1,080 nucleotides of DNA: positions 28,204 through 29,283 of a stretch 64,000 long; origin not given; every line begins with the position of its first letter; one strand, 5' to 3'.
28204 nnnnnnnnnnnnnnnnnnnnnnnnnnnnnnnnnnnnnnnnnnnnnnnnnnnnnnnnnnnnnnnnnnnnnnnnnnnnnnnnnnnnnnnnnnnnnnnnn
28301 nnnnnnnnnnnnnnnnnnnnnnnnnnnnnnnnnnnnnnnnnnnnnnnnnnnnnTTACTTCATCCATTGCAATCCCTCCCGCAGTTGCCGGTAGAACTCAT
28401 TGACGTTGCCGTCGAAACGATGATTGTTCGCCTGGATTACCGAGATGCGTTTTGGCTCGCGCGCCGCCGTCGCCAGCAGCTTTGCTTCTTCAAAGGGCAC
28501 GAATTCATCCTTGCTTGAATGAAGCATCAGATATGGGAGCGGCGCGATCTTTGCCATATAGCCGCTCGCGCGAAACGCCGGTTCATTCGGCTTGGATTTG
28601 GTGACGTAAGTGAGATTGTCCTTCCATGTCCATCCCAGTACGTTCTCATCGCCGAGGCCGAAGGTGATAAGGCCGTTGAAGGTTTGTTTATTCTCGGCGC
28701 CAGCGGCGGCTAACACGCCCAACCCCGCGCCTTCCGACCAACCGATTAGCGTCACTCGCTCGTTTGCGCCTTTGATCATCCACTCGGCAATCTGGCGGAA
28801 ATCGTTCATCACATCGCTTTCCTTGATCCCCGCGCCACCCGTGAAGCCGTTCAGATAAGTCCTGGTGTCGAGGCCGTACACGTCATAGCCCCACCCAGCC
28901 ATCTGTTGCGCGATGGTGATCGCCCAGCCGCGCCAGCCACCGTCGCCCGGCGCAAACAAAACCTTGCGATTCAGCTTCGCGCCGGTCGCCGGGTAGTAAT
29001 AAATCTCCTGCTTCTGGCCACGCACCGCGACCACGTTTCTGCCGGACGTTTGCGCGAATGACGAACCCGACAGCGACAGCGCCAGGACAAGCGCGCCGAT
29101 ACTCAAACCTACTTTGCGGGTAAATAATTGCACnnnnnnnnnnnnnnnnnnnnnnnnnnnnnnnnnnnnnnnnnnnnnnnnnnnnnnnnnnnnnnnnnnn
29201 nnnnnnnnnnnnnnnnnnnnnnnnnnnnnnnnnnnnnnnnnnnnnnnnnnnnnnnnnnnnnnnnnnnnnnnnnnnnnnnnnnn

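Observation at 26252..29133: virJ-like / flippase-like / small TM / virJ-like operon separate from a short MprF: a split aminoacyl-PG synthesis, flipping and hydrolysis system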

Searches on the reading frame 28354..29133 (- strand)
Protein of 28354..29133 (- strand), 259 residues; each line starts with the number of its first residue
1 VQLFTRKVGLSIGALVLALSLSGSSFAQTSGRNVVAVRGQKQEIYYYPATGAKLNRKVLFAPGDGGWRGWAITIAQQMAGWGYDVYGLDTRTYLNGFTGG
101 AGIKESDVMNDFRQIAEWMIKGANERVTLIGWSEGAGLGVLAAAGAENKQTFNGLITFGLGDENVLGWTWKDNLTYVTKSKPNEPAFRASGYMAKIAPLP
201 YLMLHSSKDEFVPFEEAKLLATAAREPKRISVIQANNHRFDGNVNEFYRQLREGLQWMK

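Call 3: search_protein_families(library=pfam, proteins=[window:28354-29133:-], max_evalue=0.01)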
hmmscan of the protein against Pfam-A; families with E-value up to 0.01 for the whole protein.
window:28354-29133:- (259 aa): 4 families
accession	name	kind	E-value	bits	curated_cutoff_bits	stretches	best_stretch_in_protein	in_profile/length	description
PF12146.15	Hydrolase_4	-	2.5e-08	34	27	1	56-158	5-107/239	Serine aminopeptidase, S33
PF06057.17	VirJ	-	2.6e-06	27.9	22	1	58-137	4-79/191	Bacterial virulence protein (VirJ)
PF00326.27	Peptidase_S9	-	5.9e-05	23.1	22.6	1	107-258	43-206/213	Prolyl oligopeptidase family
PF20434.5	BD-FAE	-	0.0018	18.2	26.8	0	192-222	184-213/215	BD-FAE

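Call 4: search_protein_families(library=ncbifam, proteins=[window:28354-29133:-], max_evalue=0.01)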
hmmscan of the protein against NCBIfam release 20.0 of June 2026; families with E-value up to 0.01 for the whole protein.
window:28354-29133:- (259 aa): 0 families

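Call 7: find_homologous_proteins(query=window:28354-29133:-)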
Query window:28354-29133:- (259 aa): 528 proteins with E <= 0.001 among 4722 candidates; the best 120 are listed.
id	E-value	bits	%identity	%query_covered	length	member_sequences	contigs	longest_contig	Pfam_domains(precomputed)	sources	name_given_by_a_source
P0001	2.7e-171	586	100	100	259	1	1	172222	PF06057.18,PF12146.16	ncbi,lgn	ncbi:MAG: AcvB/VirJ family lysyl-phosphatidylglycerol hydrolase [Blastocatellales bacterium]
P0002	8.3e-148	509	89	91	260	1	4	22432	PF06057.18,PF12146.16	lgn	-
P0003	3.4e-145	500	83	100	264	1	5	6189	PF06057.18,PF12146.16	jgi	jgi:dienelactone hydrolase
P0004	1.2e-143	495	82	100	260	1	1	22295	PF06057.18,PF12146.16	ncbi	-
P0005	2.3e-143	494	86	96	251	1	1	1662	PF06057.18,PF12146.16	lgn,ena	-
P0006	8.3e-143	492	84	90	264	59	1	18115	PF06057.18,PF12146.16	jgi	jgi:dienelactone hydrolase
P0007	1.3e-142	492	80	100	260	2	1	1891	PF00326.28,PF12146.16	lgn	-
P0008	1.0e-140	485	81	100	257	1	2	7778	PF00326.28,PF06057.18,PF12146.16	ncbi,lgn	-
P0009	6.7e-139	479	82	95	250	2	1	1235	PF06057.18,PF12146.16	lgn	-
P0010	2.0e-138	478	82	97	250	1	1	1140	PF06057.18,PF12146.16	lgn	-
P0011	1.2e-137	475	81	94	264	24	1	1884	PF06057.18,PF12146.16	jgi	jgi:dienelactone hydrolase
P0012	4.6e-135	467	82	91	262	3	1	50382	PF06057.18,PF12146.16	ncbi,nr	ncbi:MAG TPA: AcvB/VirJ family lysyl-phosphatidylglycerol hydrolase [Blastocatellia bacterium]|nr:Ac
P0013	8.3e-134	463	79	98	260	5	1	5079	PF06057.18,PF12146.16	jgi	-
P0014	1.7e-133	462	78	96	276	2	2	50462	PF06057.18,PF12146.16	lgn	-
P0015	1.1e-132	459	80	97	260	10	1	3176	PF06057.18,PF12146.16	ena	-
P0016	1.2e-132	459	78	97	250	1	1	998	PF06057.18,PF12146.16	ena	-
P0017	4.8e-132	457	78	97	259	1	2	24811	PF06057.18,PF12146.16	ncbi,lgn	-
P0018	1.2e-130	452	79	90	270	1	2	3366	PF06057.18,PF12146.16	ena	-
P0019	1.6e-130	452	74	100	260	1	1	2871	PF06057.18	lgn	-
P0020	4.0e-130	451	76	100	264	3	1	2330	PF06057.18,PF12146.16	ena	-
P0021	1.4e-128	446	74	100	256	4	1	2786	PF06057.18,PF12146.16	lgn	-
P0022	3.1e-124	431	71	100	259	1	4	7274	PF06057.18,PF12146.16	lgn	-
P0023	1.9e-122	426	71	99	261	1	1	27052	PF06057.18,PF00561.27,PF12146.16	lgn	-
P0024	2.9e-121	422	70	98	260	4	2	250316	PF06057.18,PF00561.27,PF12146.16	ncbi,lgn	ncbi:MAG: alpha/beta hydrolase [Blastocatellales bacterium]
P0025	1.0e-118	413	72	95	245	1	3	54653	PF00326.28,PF06057.18,PF00561.27,PF12146.16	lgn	-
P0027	4.0e-116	405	73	88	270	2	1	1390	PF12740.15,PF06057.18,PF12146.16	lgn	-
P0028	2.2e-115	402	71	95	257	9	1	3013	PF06057.18,PF12146.16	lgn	-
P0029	8.6e-115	400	67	100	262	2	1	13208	PF06057.18,PF00561.27,PF12146.16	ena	-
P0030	5.1e-113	395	65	98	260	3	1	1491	PF06057.18,PF12146.16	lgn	-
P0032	5.0e-111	388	65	100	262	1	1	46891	PF06057.18,PF00561.27,PF12146.16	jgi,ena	-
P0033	8.7e-110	384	66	100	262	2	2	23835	PF06057.18,PF00561.27,PF12146.16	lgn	-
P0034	4.1e-107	375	64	95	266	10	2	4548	PF06057.18,PF12146.16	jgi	jgi:dienelactone hydrolase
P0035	1.3e-106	374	61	100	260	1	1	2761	PF06057.18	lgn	-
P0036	1.5e-105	370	64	90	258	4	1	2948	PF06057.18,PF12146.16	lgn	-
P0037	6.6e-105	368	59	100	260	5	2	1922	PF06057.18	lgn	-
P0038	8.7e-105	368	65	92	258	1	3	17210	PF06057.18,PF12146.16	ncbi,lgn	-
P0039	1.5e-104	367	66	89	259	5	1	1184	PF06057.18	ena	-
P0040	5.4e-104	365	63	98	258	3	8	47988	PF06057.18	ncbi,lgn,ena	-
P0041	2.8e-103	363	64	94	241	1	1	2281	PF06057.18,PF00561.27,PF12146.16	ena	-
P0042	7.5e-103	361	63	91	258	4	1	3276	PF06057.18,PF12146.16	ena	-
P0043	7.8e-103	361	67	88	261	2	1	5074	PF00326.28,PF06057.18,PF00561.27,PF12146.16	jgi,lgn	jgi:dienelactone hydrolase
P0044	8.7e-102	358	62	97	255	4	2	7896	PF06057.18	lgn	-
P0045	2.2e-101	356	59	98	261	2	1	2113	PF06057.18,PF00561.27,PF12146.16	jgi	jgi:uncharacterized protein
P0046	5.5e-101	355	65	91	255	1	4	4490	PF06057.18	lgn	-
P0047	1.8e-100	353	61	99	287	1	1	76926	PF06057.18,PF12146.16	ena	-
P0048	6.3e-100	352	64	92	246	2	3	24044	PF06057.18,PF12146.16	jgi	jgi:dienelactone hydrolase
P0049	8.7e-99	348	60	94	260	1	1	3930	PF06057.18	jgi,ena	jgi:fermentation-respiration switch protein FrsA (DUF1100 family)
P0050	1.8e-98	347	58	98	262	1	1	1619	PF06057.18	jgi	jgi:dienelactone hydrolase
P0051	2.9e-98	346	60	98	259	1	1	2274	PF06057.18,PF12146.16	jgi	jgi:fermentation-respiration switch protein FrsA (DUF1100 family)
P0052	6.9e-98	345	60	97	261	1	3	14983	PF06057.18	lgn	-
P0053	1.1e-97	344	60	90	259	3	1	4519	PF00326.28,PF06057.18,PF00561.27,PF12146.16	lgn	-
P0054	1.3e-97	344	60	94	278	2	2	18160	PF06057.18,PF12146.16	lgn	-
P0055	1.5e-97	344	60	96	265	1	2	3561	PF06057.18,PF12146.16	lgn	-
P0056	4.5e-97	342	58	96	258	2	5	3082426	PF06057.18,PF12146.16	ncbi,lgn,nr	ncbi:MAG: hypothetical protein N0A16_04995 [Blastocatellia bacterium]|nr:hypothetical protein [Blast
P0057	4.9e-97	342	59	95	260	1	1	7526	PF06057.18,PF12146.16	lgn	-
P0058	8.8e-97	341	58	99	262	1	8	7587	PF06057.18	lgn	-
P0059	1.4e-96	341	60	94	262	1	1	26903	PF06057.18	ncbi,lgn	-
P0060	4.5e-96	339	60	91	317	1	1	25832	PF06057.18,PF00561.27,PF12146.16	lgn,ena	-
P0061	1.7e-95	337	57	95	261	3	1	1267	PF00326.28,PF06057.18,PF00561.27,PF12146.16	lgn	-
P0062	2.5e-95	337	58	97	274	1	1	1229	PF06057.18,PF12146.16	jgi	jgi:dienelactone hydrolase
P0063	4.0e-95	336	62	88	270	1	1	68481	PF06057.18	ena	-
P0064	4.1e-95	336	61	87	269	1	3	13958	PF06057.18,PF12146.16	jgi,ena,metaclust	metaclust:\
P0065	5.3e-95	336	59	93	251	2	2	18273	PF06057.18,PF00561.27,PF12146.16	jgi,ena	-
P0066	1.3e-94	334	57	95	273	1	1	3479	PF00326.28,PF06057.18,PF12146.16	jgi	jgi:dienelactone hydrolase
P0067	2.1e-94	334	54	100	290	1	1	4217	PF06057.18,PF12146.16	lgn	-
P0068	2.4e-94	333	61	88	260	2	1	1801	PF06057.18,PF12146.16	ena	-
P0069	3.3e-94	333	60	94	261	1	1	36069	PF06057.18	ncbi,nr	ncbi:MAG: hypothetical protein HY314_11905 [Acidobacteria bacterium]|nr:hypothetical protein [Acidob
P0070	3.7e-94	333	56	99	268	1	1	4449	PF06057.18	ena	-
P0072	9.0e-94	331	58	98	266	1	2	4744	PF06057.18,PF12146.16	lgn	-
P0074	2.2e-93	330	62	88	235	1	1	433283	PF06057.18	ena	-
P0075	2.3e-93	330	57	95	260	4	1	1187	PF06057.18,PF12146.16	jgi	jgi:dienelactone hydrolase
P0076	2.6e-93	330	56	98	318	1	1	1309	PF06057.18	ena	-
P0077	6.1e-93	329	57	99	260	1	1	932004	PF06057.18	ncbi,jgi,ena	jgi:dienelactone hydrolase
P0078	1.2e-92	328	57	95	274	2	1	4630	PF00326.28,PF06057.18,PF00561.27,PF12146.16,PF20434.6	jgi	jgi:dienelactone hydrolase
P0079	1.6e-92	327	61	88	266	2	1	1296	PF06057.18,PF12146.16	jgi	jgi:uncharacterized protein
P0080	1.8e-92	327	53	97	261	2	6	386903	PF00326.28,PF06057.18,PF12146.16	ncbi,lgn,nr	ncbi:MAG TPA: alpha/beta hydrolase [Blastocatellia bacterium]|nr:alpha/beta hydrolase [Blastocatelli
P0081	1.8e-92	327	57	97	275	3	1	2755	PF00326.28,PF06057.18,PF12146.16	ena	-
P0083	3.9e-92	326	57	96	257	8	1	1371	PF06057.18,PF12146.16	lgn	-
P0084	6.5e-92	325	58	96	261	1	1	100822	PF06057.18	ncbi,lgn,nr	ncbi:MAG: alpha/beta hydrolase [Acidobacteria bacterium]|nr:alpha/beta hydrolase [Acidobacteriota ba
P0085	1.2e-91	324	55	100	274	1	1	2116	PF06057.18,PF12146.16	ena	-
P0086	3.1e-91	323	59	86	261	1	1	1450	PF06057.18,PF12146.16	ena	-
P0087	3.1e-91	323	58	90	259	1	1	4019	PF06057.18,PF12146.16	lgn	-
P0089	1.2e-90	321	56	95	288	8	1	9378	PF00326.28,PF06057.18,PF00561.27,PF12146.16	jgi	jgi:type IV secretory pathway VirJ component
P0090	1.2e-90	321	56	94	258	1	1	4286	PF00326.28,PF06057.18,PF00561.27,PF12146.16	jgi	jgi:alpha-beta hydrolase superfamily lysophospholipase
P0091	1.8e-90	321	56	94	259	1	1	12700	PF06057.18,PF00561.27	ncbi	-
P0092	2.0e-90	321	56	90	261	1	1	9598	PF00326.28,PF06057.18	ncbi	-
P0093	2.1e-90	320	60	90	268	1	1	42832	PF06057.18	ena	-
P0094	2.3e-90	320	56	95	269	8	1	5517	PF06057.18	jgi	jgi:dienelactone hydrolase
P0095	6.1e-90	319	57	90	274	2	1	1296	PF06057.18,PF12146.16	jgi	jgi:fermentation-respiration switch protein FrsA (DUF1100 family)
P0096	6.2e-90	319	56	94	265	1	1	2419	PF06057.18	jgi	jgi:uncharacterized protein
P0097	8.2e-90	319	56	96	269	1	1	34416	PF06057.18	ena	-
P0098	3.5e-89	316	56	96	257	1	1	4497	PF06057.18,PF12146.16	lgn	-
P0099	3.6e-89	316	55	96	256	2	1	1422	PF06057.18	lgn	-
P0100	8.4e-89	315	57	94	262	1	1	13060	PF06057.18,PF12146.16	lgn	-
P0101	1.0e-88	315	57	89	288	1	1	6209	PF06057.18,PF00561.27,PF12146.16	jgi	jgi:pimeloyl-ACP methyl ester carboxylesterase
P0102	3.3e-88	313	55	94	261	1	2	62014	PF06057.18,PF12146.16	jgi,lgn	jgi:fermentation-respiration switch protein FrsA (DUF1100 family)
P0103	4.1e-88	313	58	88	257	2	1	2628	PF06057.18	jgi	jgi:alpha-beta hydrolase superfamily lysophospholipase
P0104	6.7e-88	312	56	90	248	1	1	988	PF00326.28,PF06057.18,PF12146.16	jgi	jgi:fermentation-respiration switch protein FrsA (DUF1100 family)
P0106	2.2e-87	311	55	97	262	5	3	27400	PF06057.18,PF00561.27,PF12146.16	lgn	-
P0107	2.3e-87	310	63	85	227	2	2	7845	PF06057.18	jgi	jgi:pimeloyl-ACP methyl ester carboxylesterase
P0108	2.4e-87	310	55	97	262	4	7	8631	PF06057.18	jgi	jgi:dienelactone hydrolase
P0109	2.9e-87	310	53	96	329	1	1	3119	PF06057.18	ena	-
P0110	4.2e-87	310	57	91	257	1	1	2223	PF06057.18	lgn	-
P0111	1.1e-86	308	55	88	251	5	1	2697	PF06057.18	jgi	-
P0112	1.6e-86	308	57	87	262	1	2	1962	PF06057.18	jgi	jgi:dienelactone hydrolase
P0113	1.9e-86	308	57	88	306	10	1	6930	PF06057.18,PF00561.27,PF12146.16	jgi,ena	-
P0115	5.6e-86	306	53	90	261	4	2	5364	PF06057.18,PF00561.27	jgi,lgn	jgi:fermentation-respiration switch protein FrsA (DUF1100 family)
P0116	1.1e-85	305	53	97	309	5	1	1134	PF06057.18,PF12146.16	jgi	jgi:uncharacterized protein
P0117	1.8e-85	304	53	97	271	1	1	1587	PF00326.28,PF06057.18,PF00561.27,PF12146.16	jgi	-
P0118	1.8e-85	304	53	93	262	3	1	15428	PF06057.18,PF00561.27,PF12146.16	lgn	-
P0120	6.2e-85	303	56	91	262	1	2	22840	PF00326.28,PF06057.18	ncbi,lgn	-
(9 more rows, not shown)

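Call 8: find_encoding_contigs(protein=P0056, flank=10000, max_places=2)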
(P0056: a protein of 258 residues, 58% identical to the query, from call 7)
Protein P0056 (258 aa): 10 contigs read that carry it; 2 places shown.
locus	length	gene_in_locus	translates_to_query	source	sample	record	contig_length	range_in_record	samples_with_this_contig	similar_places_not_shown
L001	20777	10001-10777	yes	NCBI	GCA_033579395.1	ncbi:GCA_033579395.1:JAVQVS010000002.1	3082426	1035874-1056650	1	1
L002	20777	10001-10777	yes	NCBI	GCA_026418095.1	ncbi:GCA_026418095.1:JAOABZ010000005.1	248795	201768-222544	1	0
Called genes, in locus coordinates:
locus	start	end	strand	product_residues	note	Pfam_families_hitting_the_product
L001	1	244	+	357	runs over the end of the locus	PF03544:TonB_C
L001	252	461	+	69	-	-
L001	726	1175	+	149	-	-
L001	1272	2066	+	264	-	PF04972:BON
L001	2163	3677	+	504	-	PF00089:Trypsin, PF13365:Trypsin_2, PF00595:PDZ, PF13180:PDZ_2, PF17820:PDZ_6, PF00595:PDZ, PF13180:PDZ_2, PF17820:PDZ_6, +2 more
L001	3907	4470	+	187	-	PF09335:VTT_dom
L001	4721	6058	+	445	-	PF00005:ABC_tran, PF13304:AAA_21 (faint), PF09821:AAA_assoc_C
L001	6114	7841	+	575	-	PF00528:BPD_transp_1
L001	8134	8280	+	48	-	-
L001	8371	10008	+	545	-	PF09924:LPG_synthase_C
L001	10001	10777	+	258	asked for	PF12146:Hydrolase_4 (faint), PF06057:VirJ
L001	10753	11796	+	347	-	PF03706:LPG_synthase_TM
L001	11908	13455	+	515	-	PF00324:AA_permease, PF13520:AA_permease_2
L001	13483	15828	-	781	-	PF03030:H_PPase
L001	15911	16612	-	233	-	PF00733:Asn_synthase (weak), PF06508:QueC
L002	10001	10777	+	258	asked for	PF12146:Hydrolase_4 (faint), PF06057:VirJ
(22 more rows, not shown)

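Call 9: find_encoding_contigs(protein=P0077, flank=10000, max_places=2)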
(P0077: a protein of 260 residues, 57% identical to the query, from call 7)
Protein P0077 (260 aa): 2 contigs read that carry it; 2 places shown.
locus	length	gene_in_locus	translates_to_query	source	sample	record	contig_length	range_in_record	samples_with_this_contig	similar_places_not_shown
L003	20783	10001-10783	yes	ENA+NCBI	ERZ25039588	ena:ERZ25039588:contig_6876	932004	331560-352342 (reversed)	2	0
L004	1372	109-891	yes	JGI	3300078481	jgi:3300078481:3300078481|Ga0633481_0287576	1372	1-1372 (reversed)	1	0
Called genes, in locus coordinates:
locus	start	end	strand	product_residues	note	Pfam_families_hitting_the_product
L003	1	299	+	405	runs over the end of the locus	PF00465:Fe-ADH, PF25137:ADH_Fe_C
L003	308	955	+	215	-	PF00255:GSHPx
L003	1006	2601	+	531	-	PF00479:G6PD_N, PF02781:G6PD_C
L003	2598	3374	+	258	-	PF05050:Methyltransf_21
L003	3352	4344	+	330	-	PF00581:Rhodanese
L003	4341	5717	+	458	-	PF01546:Peptidase_M20, PF07687:M20_dimer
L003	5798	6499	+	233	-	-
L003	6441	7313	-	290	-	PF13369:Transglut_core2, PF13371:TPR_9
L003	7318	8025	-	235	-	PF00702:Hydrolase, PF12710:HAD (weak), PF13419:HAD_2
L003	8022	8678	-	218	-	PF07920:DUF1684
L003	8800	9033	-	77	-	-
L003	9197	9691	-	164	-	PF12973:Cupin_7, PF07883:Cupin_2 (faint)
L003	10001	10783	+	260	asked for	PF06057:VirJ (faint)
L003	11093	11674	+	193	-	-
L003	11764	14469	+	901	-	PF00675:Peptidase_M16, PF05193:Peptidase_M16_C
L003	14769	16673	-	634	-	PF02771:Acyl-CoA_dh_N, PF02770:Acyl-CoA_dh_M, PF00441:Acyl-CoA_dh_1, PF08028:Acyl-CoA_dh_2 (weak), PF21343:ACAD9-ACADV_C, PF21263:Acyl-CoA-dh_C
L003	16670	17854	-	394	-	PF00108:Thiolase_N, PF02803:Thiolase_C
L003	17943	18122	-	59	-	-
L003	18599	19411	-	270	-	PF00561:Abhydrolase_1, PF12146:Hydrolase_4 (weak), PF12697:Abhydrolase_6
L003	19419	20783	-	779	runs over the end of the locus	PF02737:3HCDH_N, PF00725:3HCDH, PF00378:ECH_1, PF16113:ECH_2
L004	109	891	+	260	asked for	PF06057:VirJ (faint)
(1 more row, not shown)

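Call 10: find_encoding_contigs(protein=P0080, flank=10000, max_places=2)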
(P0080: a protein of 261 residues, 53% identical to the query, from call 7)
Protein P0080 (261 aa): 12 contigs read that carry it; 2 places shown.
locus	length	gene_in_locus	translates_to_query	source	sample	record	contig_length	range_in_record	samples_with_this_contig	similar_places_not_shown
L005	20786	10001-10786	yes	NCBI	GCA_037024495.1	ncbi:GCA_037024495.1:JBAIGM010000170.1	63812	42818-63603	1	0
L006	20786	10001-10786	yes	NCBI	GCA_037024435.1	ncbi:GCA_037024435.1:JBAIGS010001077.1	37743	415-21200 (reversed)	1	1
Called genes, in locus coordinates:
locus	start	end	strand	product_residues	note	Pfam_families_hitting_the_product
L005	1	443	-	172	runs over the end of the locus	-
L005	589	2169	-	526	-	PF01039:Carboxyl_trans, PF03255:ACCA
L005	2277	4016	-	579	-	PF13174:TPR_6 (faint), PF13181:TPR_8 (faint), PF13428:TPR_14 (faint), PF12895:ANAPC3 (weak), PF13432:TPR_16 (weak), PF14559:TPR_19 (weak), PF13432:TPR_16 (weak), PF14559:TPR_19, +11 more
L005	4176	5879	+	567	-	PF00672:HAMP, PF00512:HisKA, PF02518:HATPase_c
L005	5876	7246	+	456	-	PF00072:Response_reg, PF00004:AAA (faint), PF00158:Sigma54_activat, PF14532:Sigma54_activ_2, PF07728:AAA_5 (weak), PF25601:AAA_lid_14, PF02954:HTH_8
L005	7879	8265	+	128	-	-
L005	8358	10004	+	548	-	PF09924:LPG_synthase_C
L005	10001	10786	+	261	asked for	PF12146:Hydrolase_4 (faint), PF06057:VirJ (weak), PF00326:Peptidase_S9 (faint)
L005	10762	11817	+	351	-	PF03706:LPG_synthase_TM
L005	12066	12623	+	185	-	PF00857:Isochorismatase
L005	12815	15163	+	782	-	PF00580:UvrD-helicase, PF01443:Viral_helicase1 (faint), PF13245:AAA_19, PF13361:UvrD_C, PF13538:UvrD_C_2, PF21196:PcrA_UvrD_tudor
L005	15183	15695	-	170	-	PF07366:SnoaL, PF12680:SnoaL_2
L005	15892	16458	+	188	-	PF07638:Sigma70_ECF, PF08281:Sigma70_r4_2, PF04545:Sigma70_r4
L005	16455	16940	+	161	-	-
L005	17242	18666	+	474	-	PF01565:FAD_binding_4, PF08031:BBE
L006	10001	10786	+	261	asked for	PF12146:Hydrolase_4 (faint), PF06057:VirJ (weak), PF00326:Peptidase_S9 (faint)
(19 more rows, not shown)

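Call 12: search_solved_structures(query=window:28354-29133:-, max_evalue=1, show_alignments=2)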
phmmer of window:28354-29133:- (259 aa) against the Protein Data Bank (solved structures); distinct sequences matched with E-value up to 1: 13.
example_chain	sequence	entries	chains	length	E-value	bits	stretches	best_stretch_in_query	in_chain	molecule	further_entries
7qjm_A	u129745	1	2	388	0.013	17.9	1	193-238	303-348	alpha/beta-hydrolase (202)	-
3trd_A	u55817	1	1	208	0.013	17.8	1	198-248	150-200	Alpha/beta hydrolase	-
9iw9_A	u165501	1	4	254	0.015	17.7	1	12-151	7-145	KbPETase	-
3fob_A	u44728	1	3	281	0.15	14.4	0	198-242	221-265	Bromoperoxidase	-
3wyd_A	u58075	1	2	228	0.23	13.8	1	193-226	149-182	LC-Est1C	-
7qjn_A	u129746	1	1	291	0.3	13.4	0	198-241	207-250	Dienelactone hydrolase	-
5cml_A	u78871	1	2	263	0.35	13.2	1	199-239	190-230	OsmC family protein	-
1jfr_A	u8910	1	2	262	0.78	12.1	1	26-141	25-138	LIPASE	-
9xhm_A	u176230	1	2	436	0.95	11.8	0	59-138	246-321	AcvB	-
3uuf_A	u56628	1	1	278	0.95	11.8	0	106-150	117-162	LIP1, secretory lipase (Family 3)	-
3uue_A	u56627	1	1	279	0.96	11.8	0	106-150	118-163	LIP1, secretory lipase (Family 3)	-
4zrd_A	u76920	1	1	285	0.98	11.7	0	106-150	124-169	LIP1, secretory lipase (Family 3)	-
4zre_A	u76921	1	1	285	0.99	11.7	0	106-150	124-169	LIP1, secretory lipase (Family 3)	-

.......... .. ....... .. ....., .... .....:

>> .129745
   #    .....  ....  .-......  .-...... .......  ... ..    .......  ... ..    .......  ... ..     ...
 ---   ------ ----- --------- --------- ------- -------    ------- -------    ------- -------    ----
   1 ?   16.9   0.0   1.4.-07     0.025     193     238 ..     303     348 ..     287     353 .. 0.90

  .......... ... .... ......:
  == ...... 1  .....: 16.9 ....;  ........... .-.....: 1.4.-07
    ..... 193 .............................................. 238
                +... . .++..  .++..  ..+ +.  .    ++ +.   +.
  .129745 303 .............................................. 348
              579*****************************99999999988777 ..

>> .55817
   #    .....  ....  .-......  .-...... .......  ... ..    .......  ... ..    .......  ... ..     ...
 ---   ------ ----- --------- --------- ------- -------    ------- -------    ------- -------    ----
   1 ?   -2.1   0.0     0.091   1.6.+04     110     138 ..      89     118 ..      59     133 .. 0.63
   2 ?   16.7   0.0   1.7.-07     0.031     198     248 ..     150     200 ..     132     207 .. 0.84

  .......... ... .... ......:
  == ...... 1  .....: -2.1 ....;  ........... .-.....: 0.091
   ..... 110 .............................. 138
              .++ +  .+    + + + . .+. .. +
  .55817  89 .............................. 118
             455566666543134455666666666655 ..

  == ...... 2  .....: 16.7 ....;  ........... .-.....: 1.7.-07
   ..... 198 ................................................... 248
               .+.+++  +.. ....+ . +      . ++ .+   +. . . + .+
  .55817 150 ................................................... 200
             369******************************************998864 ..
